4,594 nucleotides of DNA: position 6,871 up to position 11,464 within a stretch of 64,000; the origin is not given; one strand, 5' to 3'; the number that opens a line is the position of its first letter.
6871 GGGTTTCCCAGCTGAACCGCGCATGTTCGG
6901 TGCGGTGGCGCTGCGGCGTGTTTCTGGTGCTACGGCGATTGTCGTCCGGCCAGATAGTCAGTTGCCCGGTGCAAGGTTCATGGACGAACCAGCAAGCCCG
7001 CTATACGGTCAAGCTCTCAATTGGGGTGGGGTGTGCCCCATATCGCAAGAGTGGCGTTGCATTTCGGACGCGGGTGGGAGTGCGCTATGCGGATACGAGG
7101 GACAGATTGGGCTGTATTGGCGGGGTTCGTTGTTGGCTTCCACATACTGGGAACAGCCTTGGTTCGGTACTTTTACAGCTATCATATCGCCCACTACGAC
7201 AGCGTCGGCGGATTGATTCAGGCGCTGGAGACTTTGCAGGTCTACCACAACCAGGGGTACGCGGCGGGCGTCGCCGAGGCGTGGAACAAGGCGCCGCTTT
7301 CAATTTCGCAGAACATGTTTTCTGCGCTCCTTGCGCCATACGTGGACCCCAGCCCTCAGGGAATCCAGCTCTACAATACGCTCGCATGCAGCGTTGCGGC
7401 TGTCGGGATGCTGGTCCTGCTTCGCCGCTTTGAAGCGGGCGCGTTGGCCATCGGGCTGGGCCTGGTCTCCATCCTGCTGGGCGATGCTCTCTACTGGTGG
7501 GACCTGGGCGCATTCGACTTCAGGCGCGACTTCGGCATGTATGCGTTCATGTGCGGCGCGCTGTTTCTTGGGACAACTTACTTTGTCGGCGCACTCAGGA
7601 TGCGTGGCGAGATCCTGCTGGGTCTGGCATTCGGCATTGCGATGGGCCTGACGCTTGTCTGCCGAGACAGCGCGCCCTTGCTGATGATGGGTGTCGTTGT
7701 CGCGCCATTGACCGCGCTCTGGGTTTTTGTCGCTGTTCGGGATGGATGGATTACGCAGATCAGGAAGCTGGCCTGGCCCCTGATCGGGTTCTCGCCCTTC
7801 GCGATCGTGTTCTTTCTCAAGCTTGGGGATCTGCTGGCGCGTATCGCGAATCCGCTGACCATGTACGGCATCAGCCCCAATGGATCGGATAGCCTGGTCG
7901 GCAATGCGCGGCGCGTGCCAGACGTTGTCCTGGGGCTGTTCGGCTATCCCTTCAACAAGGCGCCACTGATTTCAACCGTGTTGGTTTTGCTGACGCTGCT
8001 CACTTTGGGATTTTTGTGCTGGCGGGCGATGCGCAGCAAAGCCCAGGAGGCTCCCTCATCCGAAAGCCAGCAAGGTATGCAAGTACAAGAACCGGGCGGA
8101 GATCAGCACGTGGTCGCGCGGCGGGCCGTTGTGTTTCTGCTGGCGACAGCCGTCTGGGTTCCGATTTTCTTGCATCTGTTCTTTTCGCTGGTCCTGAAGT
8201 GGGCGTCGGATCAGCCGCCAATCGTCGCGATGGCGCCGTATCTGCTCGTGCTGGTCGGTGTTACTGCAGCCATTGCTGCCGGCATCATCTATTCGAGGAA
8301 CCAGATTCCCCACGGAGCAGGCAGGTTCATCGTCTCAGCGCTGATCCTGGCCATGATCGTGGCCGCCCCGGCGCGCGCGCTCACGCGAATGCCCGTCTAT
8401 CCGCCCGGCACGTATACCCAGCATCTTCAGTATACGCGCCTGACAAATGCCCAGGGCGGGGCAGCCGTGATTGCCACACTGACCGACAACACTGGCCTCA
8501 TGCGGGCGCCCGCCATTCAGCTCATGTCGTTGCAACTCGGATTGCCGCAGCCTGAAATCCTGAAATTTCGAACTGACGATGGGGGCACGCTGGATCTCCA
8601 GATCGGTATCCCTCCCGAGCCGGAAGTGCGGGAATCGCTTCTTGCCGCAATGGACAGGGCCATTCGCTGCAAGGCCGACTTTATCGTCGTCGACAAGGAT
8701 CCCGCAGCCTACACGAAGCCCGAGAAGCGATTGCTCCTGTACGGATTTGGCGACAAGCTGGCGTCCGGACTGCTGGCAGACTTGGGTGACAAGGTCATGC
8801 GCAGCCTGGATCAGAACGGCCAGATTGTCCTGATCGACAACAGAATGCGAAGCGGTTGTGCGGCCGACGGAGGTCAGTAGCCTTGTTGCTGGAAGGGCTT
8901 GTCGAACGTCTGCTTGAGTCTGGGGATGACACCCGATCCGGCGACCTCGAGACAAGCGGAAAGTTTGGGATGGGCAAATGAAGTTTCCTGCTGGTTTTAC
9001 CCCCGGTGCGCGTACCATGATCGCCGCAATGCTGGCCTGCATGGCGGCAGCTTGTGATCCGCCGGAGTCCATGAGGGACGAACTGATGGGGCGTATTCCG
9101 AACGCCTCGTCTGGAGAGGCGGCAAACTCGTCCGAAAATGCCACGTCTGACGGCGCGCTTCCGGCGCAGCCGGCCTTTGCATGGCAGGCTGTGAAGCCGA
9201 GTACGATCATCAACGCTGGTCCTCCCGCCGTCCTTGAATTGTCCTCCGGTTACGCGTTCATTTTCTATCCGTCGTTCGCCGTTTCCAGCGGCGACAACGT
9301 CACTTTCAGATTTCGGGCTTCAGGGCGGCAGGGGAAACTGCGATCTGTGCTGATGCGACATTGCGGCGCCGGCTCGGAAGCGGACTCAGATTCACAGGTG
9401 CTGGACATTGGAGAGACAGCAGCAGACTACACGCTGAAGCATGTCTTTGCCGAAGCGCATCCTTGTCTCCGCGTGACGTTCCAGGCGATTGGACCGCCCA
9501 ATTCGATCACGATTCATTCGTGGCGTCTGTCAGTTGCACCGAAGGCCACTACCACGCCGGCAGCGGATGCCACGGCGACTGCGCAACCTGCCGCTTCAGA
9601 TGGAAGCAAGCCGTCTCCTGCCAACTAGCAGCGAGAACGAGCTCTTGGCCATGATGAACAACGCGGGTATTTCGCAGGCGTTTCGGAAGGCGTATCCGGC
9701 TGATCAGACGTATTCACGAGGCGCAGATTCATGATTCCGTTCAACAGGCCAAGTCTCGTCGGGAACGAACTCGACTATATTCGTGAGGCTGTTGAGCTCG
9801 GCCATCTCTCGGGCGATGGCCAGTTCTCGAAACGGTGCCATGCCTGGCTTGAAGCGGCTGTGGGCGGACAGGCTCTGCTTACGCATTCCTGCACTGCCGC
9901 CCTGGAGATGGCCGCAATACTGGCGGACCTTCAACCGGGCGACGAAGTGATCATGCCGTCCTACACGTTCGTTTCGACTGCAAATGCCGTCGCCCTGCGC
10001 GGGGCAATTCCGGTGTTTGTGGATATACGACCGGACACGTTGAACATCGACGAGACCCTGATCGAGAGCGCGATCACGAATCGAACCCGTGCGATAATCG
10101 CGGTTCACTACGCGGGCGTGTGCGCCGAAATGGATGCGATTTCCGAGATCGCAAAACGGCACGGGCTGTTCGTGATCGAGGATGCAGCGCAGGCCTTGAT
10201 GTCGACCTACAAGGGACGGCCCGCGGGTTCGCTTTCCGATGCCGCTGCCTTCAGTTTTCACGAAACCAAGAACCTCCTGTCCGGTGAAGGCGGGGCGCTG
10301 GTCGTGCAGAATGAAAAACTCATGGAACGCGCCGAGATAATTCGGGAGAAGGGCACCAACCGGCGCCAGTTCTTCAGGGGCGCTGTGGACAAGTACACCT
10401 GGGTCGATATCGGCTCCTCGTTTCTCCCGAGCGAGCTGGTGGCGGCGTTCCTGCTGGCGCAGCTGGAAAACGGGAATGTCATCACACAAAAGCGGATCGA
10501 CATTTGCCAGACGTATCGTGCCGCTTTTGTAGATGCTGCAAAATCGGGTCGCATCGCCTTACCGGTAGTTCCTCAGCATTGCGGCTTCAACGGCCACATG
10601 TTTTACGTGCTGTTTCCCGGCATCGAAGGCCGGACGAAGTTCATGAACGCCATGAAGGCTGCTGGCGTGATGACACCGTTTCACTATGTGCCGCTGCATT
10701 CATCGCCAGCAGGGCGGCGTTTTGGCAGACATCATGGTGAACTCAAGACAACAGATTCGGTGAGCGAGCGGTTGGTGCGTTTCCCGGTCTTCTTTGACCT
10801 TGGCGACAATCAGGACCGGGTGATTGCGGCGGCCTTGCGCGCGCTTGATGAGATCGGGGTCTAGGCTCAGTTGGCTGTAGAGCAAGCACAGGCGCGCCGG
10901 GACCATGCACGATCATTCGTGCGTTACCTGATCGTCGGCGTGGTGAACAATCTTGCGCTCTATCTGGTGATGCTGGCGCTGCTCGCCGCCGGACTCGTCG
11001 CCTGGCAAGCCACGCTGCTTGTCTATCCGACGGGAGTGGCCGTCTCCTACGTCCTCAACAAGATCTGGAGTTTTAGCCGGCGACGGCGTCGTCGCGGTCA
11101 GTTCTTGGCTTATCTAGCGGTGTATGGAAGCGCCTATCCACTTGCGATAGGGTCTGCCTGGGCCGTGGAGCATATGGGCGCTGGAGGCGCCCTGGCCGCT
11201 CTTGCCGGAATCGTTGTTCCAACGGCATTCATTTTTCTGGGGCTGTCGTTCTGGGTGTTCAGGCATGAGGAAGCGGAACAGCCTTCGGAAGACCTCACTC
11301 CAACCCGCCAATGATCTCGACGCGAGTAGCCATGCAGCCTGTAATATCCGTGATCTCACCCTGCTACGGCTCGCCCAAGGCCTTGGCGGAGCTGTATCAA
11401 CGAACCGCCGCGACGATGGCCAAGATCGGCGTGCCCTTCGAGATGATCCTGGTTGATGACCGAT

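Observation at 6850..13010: gtr/arn-like three-component module predicted to build and use a polyprenyl-P-linked 4-acetamido-4,6-dideoxyhexose, inserted between rmlDB and rmlAC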

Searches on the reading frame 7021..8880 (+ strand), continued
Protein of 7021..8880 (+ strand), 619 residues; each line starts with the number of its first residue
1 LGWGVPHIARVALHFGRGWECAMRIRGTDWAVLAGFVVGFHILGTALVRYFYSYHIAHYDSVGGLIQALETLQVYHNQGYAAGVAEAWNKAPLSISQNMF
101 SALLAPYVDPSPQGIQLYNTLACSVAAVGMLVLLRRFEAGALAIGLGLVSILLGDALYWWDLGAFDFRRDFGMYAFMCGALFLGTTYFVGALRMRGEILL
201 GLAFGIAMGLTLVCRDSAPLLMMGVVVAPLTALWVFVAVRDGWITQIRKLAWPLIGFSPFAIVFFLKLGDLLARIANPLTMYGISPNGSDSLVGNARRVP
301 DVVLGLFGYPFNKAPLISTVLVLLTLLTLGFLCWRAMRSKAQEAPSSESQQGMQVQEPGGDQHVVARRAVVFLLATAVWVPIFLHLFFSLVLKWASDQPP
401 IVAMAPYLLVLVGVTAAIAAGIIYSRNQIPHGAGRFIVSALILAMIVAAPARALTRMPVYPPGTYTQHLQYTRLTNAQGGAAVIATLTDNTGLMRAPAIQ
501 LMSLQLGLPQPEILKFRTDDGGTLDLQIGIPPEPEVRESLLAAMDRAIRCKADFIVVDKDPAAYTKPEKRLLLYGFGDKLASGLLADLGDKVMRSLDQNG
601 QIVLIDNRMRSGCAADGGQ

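Call 73: search_protein_families(library=ncbifam, proteins=[L001:12696-13823:+, L002:3919-5148:+, L003:7146-8303:+, L007:8853-9980:+, L008:14706-15845:+, L007:18264-19250:+, L007:19300-20166:+, L001:13832-14692:+], max_evalue=1e-10)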
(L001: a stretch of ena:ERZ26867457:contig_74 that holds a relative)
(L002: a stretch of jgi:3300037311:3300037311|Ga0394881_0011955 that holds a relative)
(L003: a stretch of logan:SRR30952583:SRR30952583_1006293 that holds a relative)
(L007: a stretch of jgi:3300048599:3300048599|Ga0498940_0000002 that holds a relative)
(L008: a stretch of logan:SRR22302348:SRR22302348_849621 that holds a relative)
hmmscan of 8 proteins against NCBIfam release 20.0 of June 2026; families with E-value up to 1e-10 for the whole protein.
L001:12696-13823:+ (375 aa): 10 families
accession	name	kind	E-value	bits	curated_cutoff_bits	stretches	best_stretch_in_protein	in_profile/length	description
NF008687.0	PRK11706.1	equivalog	1.4e-175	583.5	375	1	1-367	1-369/375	dTDP-4-amino-4,6-dideoxygalactose transaminase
TIGR02379.1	ECA_wecE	subfamily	1.4e-169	563.8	434.85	1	1-368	1-371/376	dTDP-4-amino-4,6-dideoxy-D-glucose transaminase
NF008658.2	PRK11658.1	equivalog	5.9e-61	206.2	631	1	2-368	5-373/379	UDP-4-amino-4-deoxy-L-arabinose aminotransferase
TIGR03588.1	PseC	equivalog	4.7e-60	203.5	423.5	1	1-366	1-374/380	UDP-4-amino-4,6-dideoxy-N-acetyl-beta-L-altrosamine transaminase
TIGR04181.1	NHT_00031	hypoth_equivalog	1.6e-55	188.5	420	1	2-352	1-357/359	LegC family aminotransferase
TIGR04427.1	PLP_DesI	equivalog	1.9e-40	139.2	650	1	12-213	33-233/390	dTDP-4-dehydro-6-deoxyglucose aminotransferase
NF011936.0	PRK15407.1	equivalog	1.9e-38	132.3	423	1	66-209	109-252/440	lipopolysaccharide biosynthesis protein RfbH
NF005817.0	PRK07683.1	equivalog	1.6e-12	46.8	575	1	49-156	93-205/387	aminotransferase A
NF005816.0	PRK07682.1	equivalog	1.3e-11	43.7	620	1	49-161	94-211/390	aminotransferase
NF004621.0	PRK05957.1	equivalog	3e-11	42.7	498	1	60-157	103-205/389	pyridoxal phosphate-dependent aminotransferase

L002:3919-5148:+ (409 aa): 9 families
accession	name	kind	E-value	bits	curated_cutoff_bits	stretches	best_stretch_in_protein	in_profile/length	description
NF008687.0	PRK11706.1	equivalog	1.7e-160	533.9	375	1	25-397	1-372/375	dTDP-4-amino-4,6-dideoxygalactose transaminase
TIGR02379.1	ECA_wecE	subfamily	2.4e-152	507.1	434.85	1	25-396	1-372/376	dTDP-4-amino-4,6-dideoxy-D-glucose transaminase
TIGR03588.1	PseC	equivalog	8.3e-63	212.6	423.5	1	36-397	12-378/380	UDP-4-amino-4,6-dideoxy-N-acetyl-beta-L-altrosamine transaminase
NF008658.2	PRK11658.1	equivalog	3.5e-60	203.6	631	1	25-397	4-375/379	UDP-4-amino-4-deoxy-L-arabinose aminotransferase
TIGR04181.1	NHT_00031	hypoth_equivalog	4.1e-47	160.8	420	1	27-378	2-357/359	LegC family aminotransferase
TIGR04427.1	PLP_DesI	equivalog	5.9e-41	140.9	650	1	26-393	21-377/390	dTDP-4-dehydro-6-deoxyglucose aminotransferase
NF011936.0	PRK15407.1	equivalog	7.4e-35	120.5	423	1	91-395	108-432/440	lipopolysaccharide biosynthesis protein RfbH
NF005816.0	PRK07682.1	equivalog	1.5e-11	43.6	620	1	68-152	87-171/390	aminotransferase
NF006488.0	PRK08912.1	equivalog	7.9e-11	41.5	498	1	67-150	83-165/387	aminotransferase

L003:7146-8303:+ (385 aa): 7 families
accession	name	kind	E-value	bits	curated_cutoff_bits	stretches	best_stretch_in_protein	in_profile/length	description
NF008687.0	PRK11706.1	equivalog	5.8e-157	522.2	375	1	1-374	1-373/375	dTDP-4-amino-4,6-dideoxygalactose transaminase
TIGR02379.1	ECA_wecE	subfamily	2e-148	494.2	434.85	1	1-373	1-373/376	dTDP-4-amino-4,6-dideoxy-D-glucose transaminase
TIGR03588.1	PseC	equivalog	1.5e-63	215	423.5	1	16-375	16-380/380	UDP-4-amino-4,6-dideoxy-N-acetyl-beta-L-altrosamine transaminase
NF008658.2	PRK11658.1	equivalog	4.7e-59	199.9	631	1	3-375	6-377/379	UDP-4-amino-4-deoxy-L-arabinose aminotransferase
TIGR04181.1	NHT_00031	hypoth_equivalog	2.7e-43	148.2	420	1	4-354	3-357/359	LegC family aminotransferase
TIGR04427.1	PLP_DesI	equivalog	5.5e-40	137.7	650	1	15-369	36-377/390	dTDP-4-dehydro-6-deoxyglucose aminotransferase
NF011936.0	PRK15407.1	equivalog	6.3e-35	120.7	423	1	67-375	108-436/440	lipopolysaccharide biosynthesis protein RfbH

L007:8853-9980:+ (375 aa): 7 families
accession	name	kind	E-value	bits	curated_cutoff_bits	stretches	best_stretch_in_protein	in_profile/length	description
NF008687.0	PRK11706.1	equivalog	4.6e-170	565.3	375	1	1-374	1-374/375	dTDP-4-amino-4,6-dideoxygalactose transaminase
TIGR02379.1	ECA_wecE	subfamily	1.1e-158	528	434.85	1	1-374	1-375/376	dTDP-4-amino-4,6-dideoxy-D-glucose transaminase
NF008658.2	PRK11658.1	equivalog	5.4e-65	219.5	631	1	9-371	12-374/379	UDP-4-amino-4-deoxy-L-arabinose aminotransferase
TIGR03588.1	PseC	equivalog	6.3e-64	216.2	423.5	1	18-373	18-379/380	UDP-4-amino-4,6-dideoxy-N-acetyl-beta-L-altrosamine transaminase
TIGR04181.1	NHT_00031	hypoth_equivalog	1.5e-54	185.2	420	1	9-353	8-357/359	LegC family aminotransferase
TIGR04427.1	PLP_DesI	equivalog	2.5e-49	168.4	650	1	15-368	36-377/390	dTDP-4-dehydro-6-deoxyglucose aminotransferase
NF011936.0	PRK15407.1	equivalog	9.1e-42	143.2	423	1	30-197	64-239/440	lipopolysaccharide biosynthesis protein RfbH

L008:14706-15845:+ (379 aa): 9 families
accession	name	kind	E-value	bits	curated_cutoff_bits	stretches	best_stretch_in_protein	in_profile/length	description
NF008687.0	PRK11706.1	equivalog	1.1e-183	610.2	375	1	3-376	1-374/375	dTDP-4-amino-4,6-dideoxygalactose transaminase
TIGR02379.1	ECA_wecE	subfamily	2.2e-175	582.9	434.85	1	4-376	2-375/376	dTDP-4-amino-4,6-dideoxy-D-glucose transaminase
TIGR03588.1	PseC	equivalog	5.4e-69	232.9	423.5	1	21-375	18-379/380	UDP-4-amino-4,6-dideoxy-N-acetyl-beta-L-altrosamine transaminase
NF008658.2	PRK11658.1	equivalog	6.8e-64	215.9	631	1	4-377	5-378/379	UDP-4-amino-4-deoxy-L-arabinose aminotransferase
TIGR04181.1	NHT_00031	hypoth_equivalog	8e-56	189.4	420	1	4-355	1-357/359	LegC family aminotransferase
NF011936.0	PRK15407.1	equivalog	8.5e-43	146.6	423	1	15-211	48-251/440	lipopolysaccharide biosynthesis protein RfbH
TIGR04427.1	PLP_DesI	equivalog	1.2e-36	126.7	650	1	34-375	53-382/390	dTDP-4-dehydro-6-deoxyglucose aminotransferase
NF041364.1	GntC_guanitoxin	equivalog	8.3e-12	44.7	415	1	44-155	56-174/356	guanitoxin biosynthesis PLP-dependent (S)-gamma-hydroxy-L-arginine cyclodehydratase GntC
NF006569.0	PRK09082.1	subfamily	9e-11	41.5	420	0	36-154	78-202/386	methionine aminotransferase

L007:18264-19250:+ (328 aa): 2 families
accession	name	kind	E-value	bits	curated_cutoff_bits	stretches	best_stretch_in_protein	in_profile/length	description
NF047588.1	GlcsyltransPgfSStrep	equivalog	8e-55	186.2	500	1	22-322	3-305/308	glycosyltransferase PgfS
NF007986.1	PRK10714.1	equivalog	1.4e-43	149.1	529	1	20-324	6-313/316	undecaprenyl-phosphate 4-deoxy-4-formamido-L-arabinose transferase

L007:19300-20166:+ (288 aa): 5 families
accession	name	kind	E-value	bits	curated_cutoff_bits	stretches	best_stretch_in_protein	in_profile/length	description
NF005414.0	PRK06988.1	equivalog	5.1e-61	206.3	316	1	13-272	32-293/311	formyltransferase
NF005998.1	PRK08125.1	equivalog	1.6e-57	195.3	777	1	12-275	29-288/649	bifunctional UDP-4-amino-4-deoxy-L-arabinose formyltransferase/UDP-glucuronic acid oxidase ArnA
TIGR00460.1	fmt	equivalog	2e-39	135.5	201.5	1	26-277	47-298/315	methionyl-tRNA formyltransferase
TIGR00639.1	PurN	equivalog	1e-13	51.3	150.1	1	56-166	77-188/192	phosphoribosylglycinamide formyltransferase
NF005755.0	PRK07579.1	equivalog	3e-13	50.2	238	1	54-210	61-218/245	dTDP-4-amino-4,6-dideoxyglucose formyltransferase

L001:13832-14692:+ (286 aa): 0 families

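Call 76: find_related_loci(query=A3, collection=metagenome_contigs, flank=10000)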
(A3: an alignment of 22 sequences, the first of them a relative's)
Query A3 (597 aa) in metagenome_contigs; peptide patterns used: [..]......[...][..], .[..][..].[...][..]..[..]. (x = any residue, [..] = any of these).
41 stretches matched a pattern; 4 encode a relative of the query (tblastn E <= 1e-3); 4 distinct loci.
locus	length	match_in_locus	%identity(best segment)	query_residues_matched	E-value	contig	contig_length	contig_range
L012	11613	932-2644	33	11-591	1e-76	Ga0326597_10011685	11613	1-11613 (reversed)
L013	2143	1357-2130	32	18-274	3e-29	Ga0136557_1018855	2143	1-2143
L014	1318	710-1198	31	7-166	4e-21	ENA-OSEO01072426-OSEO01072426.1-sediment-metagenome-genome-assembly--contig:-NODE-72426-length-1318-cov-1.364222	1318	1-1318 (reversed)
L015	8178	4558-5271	29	18-261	7e-16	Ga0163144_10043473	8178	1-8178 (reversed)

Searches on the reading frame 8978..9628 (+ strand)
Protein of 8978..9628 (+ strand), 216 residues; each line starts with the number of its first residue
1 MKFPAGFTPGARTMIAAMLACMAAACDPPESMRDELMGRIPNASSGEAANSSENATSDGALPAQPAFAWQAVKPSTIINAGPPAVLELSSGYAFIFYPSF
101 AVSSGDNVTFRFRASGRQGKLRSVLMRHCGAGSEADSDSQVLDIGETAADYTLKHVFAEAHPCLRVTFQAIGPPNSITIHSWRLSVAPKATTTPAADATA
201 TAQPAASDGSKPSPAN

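Call 3: search_protein_families(library=pfam, proteins=[window:8978-9628:+], max_evalue=0.01)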
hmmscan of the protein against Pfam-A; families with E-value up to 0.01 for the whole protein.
window:8978-9628:+ (216 aa): 0 families

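Call 4: search_protein_families(library=ncbifam, proteins=[window:8978-9628:+], max_evalue=0.01)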
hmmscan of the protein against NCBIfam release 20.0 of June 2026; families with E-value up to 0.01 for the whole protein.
window:8978-9628:+ (216 aa): 0 families

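Call 81: find_homologous_proteins(query=A5, max_evalue=0.001)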
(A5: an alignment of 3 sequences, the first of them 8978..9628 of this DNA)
Query A5 (3 sequences) (216 aa, profile of the alignment): 11 proteins with E <= 0.001 among 8000 candidates.
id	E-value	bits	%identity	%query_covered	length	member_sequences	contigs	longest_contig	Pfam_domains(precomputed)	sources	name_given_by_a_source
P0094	1.1e-97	344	100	100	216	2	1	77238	-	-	-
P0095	1.2e-87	311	48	74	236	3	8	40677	-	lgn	-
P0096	2.7e-70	255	53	61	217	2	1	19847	-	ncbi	-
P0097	7.1e-70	253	47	81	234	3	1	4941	-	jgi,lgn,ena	-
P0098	3.3e-69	251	49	75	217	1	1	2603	-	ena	-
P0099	4.3e-67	244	39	81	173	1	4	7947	-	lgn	-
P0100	1.6e-65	239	64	100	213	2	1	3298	-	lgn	-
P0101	9.8e-65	236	55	60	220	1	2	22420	-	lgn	-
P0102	8.8e-64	233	50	58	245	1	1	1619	-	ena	-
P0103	2.9e-63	232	44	89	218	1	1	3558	-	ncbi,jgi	jgi:hypothetical protein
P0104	4.8e-61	224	39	54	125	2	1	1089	-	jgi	jgi:hypothetical protein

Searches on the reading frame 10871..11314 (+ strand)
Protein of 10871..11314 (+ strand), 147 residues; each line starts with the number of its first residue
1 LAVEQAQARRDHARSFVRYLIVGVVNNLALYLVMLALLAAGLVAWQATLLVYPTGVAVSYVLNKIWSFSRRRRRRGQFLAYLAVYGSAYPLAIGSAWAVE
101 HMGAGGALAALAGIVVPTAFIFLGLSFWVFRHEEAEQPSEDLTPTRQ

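Call 3: search_protein_families(library=pfam, proteins=[window:10871-11314:+], max_evalue=0.01)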
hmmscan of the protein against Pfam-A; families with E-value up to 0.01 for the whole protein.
window:10871-11314:+ (147 aa): 1 family
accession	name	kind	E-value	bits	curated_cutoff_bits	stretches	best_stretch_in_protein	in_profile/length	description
PF04138.20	GtrA_DPMS_TM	-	1.8e-15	57.6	26.1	1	18-130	1-117/117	GtrA/DPMS, transmembrane domain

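Call 4: search_protein_families(library=ncbifam, proteins=[window:10871-11314:+], max_evalue=0.01)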
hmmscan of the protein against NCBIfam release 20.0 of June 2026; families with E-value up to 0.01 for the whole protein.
window:10871-11314:+ (147 aa): 2 families
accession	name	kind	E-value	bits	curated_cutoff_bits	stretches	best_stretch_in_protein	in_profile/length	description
NF052431.1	MusI_fam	subfamily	0.00056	19.8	160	1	72-137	65-131/194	MusI family membrane protein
NF037976.1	gtrA_1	subfamily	0.00092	19.3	50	1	17-87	6-76/126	GtrA family protein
